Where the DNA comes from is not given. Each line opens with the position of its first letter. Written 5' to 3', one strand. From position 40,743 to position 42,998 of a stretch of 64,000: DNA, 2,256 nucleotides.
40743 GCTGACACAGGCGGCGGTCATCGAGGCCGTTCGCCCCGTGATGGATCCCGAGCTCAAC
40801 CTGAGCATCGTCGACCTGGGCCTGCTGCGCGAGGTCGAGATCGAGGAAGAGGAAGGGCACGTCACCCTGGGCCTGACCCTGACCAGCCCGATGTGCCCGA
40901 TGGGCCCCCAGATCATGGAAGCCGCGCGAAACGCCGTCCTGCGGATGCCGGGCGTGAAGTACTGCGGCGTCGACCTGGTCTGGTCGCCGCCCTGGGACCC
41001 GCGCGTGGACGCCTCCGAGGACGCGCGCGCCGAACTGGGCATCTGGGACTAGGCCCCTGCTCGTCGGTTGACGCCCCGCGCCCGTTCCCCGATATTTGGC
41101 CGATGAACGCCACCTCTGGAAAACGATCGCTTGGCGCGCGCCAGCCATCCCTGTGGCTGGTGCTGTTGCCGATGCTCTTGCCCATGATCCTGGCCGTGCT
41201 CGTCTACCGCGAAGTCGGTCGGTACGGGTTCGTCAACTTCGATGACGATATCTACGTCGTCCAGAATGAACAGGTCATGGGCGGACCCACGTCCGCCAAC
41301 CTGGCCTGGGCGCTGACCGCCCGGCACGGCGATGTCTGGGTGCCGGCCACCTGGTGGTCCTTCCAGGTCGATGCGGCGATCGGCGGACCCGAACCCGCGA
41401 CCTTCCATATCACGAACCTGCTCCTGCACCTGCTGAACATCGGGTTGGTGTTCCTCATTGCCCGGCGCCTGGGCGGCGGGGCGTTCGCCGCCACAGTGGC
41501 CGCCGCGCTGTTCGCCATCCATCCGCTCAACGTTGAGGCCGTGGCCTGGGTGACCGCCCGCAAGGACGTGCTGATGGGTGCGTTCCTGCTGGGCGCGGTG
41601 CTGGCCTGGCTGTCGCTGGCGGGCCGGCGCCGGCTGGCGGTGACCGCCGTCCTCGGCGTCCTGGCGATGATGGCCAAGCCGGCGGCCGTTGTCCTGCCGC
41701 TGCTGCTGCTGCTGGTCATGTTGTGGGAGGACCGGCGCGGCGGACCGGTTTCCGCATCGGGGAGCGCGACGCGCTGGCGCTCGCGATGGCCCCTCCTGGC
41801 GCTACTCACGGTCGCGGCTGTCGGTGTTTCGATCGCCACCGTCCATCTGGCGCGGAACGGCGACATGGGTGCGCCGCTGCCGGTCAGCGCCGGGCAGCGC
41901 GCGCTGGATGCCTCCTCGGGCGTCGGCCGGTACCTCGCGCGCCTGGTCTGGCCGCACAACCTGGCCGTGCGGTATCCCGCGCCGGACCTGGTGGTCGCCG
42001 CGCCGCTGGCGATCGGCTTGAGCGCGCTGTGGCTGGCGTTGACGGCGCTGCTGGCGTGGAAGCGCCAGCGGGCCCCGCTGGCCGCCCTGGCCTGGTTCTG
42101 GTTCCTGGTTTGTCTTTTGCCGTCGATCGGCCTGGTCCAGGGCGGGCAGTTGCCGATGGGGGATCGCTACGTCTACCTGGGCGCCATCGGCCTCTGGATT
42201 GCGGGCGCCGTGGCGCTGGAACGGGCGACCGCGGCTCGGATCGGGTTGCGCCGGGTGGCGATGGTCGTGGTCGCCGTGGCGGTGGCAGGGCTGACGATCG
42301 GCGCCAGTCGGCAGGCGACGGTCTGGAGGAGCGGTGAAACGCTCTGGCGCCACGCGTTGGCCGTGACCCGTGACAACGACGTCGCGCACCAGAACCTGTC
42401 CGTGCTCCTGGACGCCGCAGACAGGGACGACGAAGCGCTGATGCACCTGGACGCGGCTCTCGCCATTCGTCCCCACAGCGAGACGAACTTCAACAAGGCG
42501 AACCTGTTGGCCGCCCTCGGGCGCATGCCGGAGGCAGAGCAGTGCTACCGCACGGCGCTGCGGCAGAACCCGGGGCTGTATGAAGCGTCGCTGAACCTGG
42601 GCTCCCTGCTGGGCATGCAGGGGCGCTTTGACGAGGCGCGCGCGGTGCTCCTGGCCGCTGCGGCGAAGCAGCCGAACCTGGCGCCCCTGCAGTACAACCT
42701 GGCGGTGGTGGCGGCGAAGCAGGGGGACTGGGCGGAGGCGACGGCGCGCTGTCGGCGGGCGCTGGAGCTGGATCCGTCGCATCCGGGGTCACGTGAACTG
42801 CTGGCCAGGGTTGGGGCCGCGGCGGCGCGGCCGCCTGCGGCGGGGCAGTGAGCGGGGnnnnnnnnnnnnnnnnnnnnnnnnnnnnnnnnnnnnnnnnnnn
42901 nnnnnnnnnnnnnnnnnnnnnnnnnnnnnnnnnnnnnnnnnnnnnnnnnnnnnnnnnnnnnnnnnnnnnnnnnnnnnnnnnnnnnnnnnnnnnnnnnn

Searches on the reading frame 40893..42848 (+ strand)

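Call 14: search_protein_families(library=pfam, proteins=[window:40893-42848:+], max_evalue=0.001)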
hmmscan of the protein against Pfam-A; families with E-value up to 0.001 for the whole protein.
window:40893-42848:+ (652 aa): 15 families
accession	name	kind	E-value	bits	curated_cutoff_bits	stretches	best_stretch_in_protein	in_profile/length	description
PF07719.23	TPR_2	-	1.2e-17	63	27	2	599-630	3-34/34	Tetratricopeptide repeat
PF13431.12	TPR_17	-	4.4e-16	58.2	24.4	1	551-584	1-34/34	Tetratricopeptide repeat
PF00515.34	TPR_1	-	8e-16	57.5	27.8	2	533-560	5-32/34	Tetratricopeptide repeat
PF13424.12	TPR_12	-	1.8e-13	50.9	30.1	2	532-587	6-69/77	Tetratricopeptide repeat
PF13414.12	TPR_11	-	1.6e-12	47.3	26.8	1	537-577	2-42/42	TPR repeat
PF13428.12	TPR_14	-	9.3e-12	44.8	23.5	1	599-639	3-43/44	Tetratricopeptide repeat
PF14559.12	TPR_19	-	2.2e-11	44.3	25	1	539-596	1-58/68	Tetratricopeptide repeat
PF13181.12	TPR_8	-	7.3e-10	38.7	25.7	0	530-560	2-32/34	Tetratricopeptide repeat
PF13176.12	TPR_7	-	3.6e-09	36.4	27.9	0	601-630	3-34/36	Tetratricopeptide repeat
PF13432.12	TPR_16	-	4.5e-09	37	32.7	1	534-595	2-63/65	Tetratricopeptide repeat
PF13231.12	PMT_2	-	1.3e-06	29.2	26.1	1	153-307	6-149/160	Dolichyl-phosphate-mannose-protein mannosyltransferase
PF13174.12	TPR_6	-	4.9e-06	27.3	26.3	0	564-595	1-32/33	Tetratricopeptide repeat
PF13374.12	TPR_10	-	5.6e-06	26.6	27.5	0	602-626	7-31/42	Tetratricopeptide repeat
PF24575.1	TPR_Slam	-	8.2e-05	23.4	35.2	0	532-583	50-101/104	Surface lipoprotein assembly modifier, N-terminal TPR repeats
PF12895.13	ANAPC3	-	0.00069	20.3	27.2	0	590-640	16-65/82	Anaphase-promoting complex, cyclosome, subunit 3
